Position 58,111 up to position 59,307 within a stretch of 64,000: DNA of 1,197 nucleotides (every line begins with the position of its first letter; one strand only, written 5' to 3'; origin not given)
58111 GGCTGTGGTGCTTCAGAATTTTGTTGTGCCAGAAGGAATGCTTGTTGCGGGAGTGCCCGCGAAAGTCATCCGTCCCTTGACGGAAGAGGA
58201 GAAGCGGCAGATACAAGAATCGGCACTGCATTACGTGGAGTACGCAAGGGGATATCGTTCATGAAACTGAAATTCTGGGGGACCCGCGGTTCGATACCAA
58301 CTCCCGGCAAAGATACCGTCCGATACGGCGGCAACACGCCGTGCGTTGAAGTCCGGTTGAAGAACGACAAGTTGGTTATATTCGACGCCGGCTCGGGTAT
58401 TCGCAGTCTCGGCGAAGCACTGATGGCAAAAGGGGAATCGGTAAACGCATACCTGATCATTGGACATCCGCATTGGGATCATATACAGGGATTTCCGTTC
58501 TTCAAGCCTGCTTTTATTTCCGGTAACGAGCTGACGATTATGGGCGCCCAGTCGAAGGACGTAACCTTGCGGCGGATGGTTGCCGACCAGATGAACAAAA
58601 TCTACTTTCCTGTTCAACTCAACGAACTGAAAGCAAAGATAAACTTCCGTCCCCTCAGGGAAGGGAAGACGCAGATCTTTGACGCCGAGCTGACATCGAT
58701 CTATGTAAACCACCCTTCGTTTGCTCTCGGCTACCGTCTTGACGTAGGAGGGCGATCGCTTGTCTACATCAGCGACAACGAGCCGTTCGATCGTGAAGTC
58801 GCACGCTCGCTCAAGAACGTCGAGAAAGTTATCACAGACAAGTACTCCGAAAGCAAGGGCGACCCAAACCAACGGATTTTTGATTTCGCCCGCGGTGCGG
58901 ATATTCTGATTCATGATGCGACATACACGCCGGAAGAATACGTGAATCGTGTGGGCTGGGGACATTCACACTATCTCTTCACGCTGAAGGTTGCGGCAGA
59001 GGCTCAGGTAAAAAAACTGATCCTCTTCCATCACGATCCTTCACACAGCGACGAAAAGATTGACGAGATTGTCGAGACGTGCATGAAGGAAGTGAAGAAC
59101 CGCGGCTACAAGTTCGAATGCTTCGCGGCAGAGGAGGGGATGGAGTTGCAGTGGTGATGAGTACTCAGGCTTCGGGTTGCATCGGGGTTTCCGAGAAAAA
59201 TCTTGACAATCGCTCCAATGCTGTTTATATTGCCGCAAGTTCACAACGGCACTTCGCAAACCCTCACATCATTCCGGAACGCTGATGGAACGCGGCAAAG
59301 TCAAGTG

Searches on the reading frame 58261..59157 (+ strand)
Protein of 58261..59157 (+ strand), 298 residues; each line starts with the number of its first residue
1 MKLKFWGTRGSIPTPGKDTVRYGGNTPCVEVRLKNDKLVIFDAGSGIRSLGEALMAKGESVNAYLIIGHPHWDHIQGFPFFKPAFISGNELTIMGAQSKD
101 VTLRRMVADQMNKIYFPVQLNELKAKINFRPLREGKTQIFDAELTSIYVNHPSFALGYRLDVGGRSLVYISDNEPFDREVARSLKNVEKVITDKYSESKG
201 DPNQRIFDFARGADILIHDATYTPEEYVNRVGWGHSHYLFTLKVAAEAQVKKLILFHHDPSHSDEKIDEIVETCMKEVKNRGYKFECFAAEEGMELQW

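Call 56: search_protein_families(library=pfam, proteins=[window:58261-59157:+], max_evalue=0.0001)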
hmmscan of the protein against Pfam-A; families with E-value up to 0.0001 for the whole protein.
window:58261-59157:+ (298 aa): 1 family
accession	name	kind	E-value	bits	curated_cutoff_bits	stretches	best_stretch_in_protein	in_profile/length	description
PF12706.13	Lactamase_B_2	-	1.9e-16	60.7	27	1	39-193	3-163/200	Beta-lactamase superfamily domain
